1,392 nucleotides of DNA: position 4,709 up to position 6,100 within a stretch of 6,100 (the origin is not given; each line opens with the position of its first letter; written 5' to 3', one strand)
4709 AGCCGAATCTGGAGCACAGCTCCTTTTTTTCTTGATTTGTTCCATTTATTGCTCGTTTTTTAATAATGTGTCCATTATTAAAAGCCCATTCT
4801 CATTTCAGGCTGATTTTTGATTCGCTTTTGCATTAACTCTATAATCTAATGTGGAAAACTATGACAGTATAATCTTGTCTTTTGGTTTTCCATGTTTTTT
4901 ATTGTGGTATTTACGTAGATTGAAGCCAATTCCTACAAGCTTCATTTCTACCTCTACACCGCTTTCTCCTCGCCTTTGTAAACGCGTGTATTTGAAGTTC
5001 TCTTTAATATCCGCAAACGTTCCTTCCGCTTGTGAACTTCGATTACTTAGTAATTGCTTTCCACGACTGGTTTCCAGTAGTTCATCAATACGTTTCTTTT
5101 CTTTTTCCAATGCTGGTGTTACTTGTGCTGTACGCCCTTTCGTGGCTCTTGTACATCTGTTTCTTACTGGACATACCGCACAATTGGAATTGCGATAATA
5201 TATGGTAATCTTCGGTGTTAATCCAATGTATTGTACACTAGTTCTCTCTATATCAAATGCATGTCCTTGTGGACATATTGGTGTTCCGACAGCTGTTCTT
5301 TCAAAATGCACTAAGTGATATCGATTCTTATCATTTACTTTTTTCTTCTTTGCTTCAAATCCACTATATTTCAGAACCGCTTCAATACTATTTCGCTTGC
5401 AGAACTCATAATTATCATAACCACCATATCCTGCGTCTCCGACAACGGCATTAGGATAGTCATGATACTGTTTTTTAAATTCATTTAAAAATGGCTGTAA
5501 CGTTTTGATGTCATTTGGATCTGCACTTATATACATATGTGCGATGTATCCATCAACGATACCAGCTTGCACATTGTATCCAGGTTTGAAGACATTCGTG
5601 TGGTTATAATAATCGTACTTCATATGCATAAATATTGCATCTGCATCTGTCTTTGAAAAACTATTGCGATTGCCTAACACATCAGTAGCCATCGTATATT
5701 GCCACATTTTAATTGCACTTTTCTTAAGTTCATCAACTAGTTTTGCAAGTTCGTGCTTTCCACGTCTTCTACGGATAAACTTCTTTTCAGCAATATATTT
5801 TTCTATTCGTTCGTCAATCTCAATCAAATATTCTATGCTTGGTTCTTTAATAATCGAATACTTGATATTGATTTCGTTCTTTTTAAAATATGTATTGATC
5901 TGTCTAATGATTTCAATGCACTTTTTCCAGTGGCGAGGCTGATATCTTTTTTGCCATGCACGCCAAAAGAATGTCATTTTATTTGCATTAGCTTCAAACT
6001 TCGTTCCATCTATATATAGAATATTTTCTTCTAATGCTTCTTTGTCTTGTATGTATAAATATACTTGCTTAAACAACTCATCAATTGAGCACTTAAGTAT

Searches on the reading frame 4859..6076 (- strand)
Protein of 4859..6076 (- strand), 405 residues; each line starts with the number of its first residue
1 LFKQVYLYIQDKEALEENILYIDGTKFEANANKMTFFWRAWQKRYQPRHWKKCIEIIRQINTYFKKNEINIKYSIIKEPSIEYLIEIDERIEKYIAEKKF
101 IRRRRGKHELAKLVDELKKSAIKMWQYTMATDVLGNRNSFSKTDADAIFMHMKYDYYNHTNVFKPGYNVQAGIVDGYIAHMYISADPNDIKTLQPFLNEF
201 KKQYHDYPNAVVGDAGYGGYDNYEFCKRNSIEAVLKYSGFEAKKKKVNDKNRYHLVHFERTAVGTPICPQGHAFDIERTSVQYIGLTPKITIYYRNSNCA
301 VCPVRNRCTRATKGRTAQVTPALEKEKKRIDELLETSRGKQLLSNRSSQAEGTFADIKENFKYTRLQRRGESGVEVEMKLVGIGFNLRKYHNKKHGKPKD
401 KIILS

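Call 3: search_protein_families(library=ncbifam, proteins=[window:4859-6076:-], max_evalue=1)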
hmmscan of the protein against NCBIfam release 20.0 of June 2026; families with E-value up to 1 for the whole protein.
window:4859-6076:- (405 aa): 5 families
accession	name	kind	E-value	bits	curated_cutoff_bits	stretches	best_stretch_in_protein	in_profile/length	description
NF033551.1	transpos_IS1182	equivalog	2.1e-61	208.3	270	1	2-391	121-486/488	IS1182 family transposase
NF033578.1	transpos_IS5_1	equivalog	1.3e-08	34.4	275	2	172-247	289-365/419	IS5 family transposase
NF033593.1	transpos_ISNCY_1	equivalog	2.4e-06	26.5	325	1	175-278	311-417/444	ISNCY family transposase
NF033581.1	transpos_IS5_4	equivalog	0.0094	15.3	140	0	316-387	212-284/285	IS5 family transposase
NF033580.1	transpos_IS5_3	equivalog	0.022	14.3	110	1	182-250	145-212/258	IS5 family transposase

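Call 4: search_protein_families(library=pfam, proteins=[window:4859-6076:-], max_evalue=1)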
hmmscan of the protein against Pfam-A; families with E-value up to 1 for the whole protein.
window:4859-6076:- (405 aa): 4 families
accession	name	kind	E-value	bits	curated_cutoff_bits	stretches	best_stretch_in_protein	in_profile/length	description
PF13751.12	DDE_Tnp_1_6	-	3.2e-28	99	25.1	1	267-391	1-125/125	Transposase DDE domain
PF01609.27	DDE_Tnp_1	-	1.3e-13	51.7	23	1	146-381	10-194/200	Transposase DDE domain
PF24980.1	LSU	-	0.015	15.7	30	1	104-129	7-32/53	Response to Low Sulfur (LSU) family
PF13586.12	DDE_Tnp_1_2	-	0.029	15.2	29.2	1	211-250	1-40/86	Transposase DDE domain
